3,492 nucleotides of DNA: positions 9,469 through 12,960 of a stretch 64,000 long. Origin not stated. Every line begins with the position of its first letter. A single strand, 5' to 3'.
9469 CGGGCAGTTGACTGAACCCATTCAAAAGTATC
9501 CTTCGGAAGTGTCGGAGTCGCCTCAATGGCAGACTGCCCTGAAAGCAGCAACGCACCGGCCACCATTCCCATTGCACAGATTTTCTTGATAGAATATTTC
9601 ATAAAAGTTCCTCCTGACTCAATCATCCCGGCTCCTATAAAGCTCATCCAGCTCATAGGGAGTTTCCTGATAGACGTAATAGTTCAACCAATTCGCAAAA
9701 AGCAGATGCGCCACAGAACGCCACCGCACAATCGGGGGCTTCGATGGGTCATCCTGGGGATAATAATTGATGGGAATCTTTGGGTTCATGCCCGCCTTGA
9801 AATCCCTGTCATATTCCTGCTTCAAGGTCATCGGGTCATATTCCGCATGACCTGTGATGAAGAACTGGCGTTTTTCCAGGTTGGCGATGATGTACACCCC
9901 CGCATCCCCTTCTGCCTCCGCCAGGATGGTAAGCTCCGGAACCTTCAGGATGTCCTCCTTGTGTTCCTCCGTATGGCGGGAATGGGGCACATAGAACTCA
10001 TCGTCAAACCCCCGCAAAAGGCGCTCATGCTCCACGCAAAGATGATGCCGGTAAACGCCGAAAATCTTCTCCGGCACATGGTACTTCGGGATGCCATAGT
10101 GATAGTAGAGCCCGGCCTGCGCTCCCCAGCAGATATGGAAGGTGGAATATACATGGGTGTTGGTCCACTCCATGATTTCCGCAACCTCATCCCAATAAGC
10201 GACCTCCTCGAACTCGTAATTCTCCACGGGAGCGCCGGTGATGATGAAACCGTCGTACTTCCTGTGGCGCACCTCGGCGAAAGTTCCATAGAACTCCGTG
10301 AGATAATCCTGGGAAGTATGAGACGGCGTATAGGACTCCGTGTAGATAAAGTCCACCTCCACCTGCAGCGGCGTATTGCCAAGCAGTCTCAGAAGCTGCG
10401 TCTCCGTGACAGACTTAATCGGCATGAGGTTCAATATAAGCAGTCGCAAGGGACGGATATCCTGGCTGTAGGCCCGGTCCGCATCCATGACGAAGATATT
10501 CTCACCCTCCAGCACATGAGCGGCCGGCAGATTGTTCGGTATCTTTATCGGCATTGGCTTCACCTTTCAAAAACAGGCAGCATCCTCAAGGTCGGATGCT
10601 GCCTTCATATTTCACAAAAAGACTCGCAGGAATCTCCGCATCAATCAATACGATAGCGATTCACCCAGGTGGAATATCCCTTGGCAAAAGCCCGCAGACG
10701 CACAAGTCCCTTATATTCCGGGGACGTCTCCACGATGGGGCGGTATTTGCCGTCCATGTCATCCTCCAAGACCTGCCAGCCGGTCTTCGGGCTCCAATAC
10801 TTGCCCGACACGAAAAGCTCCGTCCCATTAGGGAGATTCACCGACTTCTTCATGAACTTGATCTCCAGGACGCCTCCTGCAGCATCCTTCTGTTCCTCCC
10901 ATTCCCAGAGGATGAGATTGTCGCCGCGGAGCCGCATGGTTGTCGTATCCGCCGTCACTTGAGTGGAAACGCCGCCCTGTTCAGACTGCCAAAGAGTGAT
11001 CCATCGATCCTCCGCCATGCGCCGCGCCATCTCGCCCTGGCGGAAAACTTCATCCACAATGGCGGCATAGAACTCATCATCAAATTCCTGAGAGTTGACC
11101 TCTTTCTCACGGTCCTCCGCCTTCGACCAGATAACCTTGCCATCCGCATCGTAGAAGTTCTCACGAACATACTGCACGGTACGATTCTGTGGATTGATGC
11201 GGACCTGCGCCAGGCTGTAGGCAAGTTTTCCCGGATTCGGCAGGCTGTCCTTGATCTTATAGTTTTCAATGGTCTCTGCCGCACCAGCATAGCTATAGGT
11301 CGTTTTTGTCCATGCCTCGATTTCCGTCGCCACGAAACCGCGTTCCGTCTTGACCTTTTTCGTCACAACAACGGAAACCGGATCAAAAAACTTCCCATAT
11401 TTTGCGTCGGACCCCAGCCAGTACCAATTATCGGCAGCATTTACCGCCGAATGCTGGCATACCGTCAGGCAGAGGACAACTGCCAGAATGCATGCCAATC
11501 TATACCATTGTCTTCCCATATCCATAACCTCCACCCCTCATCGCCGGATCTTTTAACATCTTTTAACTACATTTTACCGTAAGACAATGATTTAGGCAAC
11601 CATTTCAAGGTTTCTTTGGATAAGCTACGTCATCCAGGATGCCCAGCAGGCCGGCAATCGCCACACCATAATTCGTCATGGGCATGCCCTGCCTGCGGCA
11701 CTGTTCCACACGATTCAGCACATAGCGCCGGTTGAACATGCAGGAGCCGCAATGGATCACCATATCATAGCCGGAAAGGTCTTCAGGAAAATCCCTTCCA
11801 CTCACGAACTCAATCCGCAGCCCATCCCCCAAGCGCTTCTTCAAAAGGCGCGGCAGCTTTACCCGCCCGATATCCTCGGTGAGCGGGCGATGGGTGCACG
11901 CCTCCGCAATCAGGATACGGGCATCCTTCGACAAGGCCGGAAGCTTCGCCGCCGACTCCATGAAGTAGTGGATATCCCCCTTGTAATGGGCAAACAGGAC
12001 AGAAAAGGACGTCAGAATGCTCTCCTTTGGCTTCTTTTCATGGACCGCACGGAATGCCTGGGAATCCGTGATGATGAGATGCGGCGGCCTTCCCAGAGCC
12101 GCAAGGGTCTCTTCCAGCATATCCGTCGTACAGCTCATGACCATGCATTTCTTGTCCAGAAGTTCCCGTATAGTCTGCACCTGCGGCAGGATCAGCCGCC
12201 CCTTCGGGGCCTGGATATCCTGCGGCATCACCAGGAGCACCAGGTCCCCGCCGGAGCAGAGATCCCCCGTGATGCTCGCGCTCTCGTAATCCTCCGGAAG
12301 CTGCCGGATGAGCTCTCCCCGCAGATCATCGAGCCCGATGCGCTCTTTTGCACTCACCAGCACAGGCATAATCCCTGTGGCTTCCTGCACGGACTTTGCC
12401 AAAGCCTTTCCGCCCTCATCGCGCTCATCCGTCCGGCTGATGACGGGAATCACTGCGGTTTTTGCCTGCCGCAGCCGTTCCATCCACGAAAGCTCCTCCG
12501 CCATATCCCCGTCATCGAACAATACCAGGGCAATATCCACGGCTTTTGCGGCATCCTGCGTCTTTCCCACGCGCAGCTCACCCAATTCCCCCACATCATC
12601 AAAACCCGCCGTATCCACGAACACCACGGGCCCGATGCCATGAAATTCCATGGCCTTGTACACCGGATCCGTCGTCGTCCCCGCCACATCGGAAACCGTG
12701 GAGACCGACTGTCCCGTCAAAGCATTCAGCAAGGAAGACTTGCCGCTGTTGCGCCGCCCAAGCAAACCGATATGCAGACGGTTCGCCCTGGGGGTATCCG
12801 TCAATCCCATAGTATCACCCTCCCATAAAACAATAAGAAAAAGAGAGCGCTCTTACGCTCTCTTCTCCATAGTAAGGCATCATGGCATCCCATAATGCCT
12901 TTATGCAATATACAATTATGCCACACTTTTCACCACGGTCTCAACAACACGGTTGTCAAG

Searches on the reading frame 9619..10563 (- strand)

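Call 78: search_protein_families(library=pfam, proteins=[window:9619-10563:-], max_evalue=0.00001)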
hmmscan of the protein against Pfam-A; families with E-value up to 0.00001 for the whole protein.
window:9619-10563:- (314 aa): 1 family
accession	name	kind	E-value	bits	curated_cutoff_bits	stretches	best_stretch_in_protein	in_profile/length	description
PF04204.22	HTS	-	3.9e-136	453.3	27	1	5-303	1-298/298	Homoserine O-succinyltransferase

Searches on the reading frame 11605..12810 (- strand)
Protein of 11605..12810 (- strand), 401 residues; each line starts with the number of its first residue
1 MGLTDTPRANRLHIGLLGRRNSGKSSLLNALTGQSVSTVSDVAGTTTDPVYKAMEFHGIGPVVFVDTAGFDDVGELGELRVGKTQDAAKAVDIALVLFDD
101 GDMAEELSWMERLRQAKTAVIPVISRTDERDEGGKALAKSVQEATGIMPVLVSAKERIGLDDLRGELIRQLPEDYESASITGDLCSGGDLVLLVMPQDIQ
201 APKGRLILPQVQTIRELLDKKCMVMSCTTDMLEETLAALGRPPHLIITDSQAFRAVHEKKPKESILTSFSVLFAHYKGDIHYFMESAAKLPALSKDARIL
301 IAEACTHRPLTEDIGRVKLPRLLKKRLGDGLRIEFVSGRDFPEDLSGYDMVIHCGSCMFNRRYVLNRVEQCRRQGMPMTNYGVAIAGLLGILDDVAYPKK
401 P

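Call 78: search_protein_families(library=pfam, proteins=[window:11605-12810:-], max_evalue=0.00001)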
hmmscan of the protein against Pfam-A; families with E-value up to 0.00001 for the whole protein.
window:11605-12810:- (401 aa): 4 families
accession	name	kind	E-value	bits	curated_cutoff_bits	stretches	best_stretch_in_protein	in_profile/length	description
PF18133.7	HydF_tetramer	-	6.9e-40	136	22.6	1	282-394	2-114/118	Hydrogen maturase F tetramerization domain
PF18128.7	HydF_dimer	-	2.3e-36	124.3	23.4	1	180-278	1-99/99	Hydrogen maturase F dimerization domain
PF01926.29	MMR_HSR1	-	7.6e-20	71.6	21.9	1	14-121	2-108/113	50S ribosome-binding GTPase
PF02421.24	FeoB_N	-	2.5e-09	37.3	27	1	13-164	2-153/156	Ferrous iron transport protein B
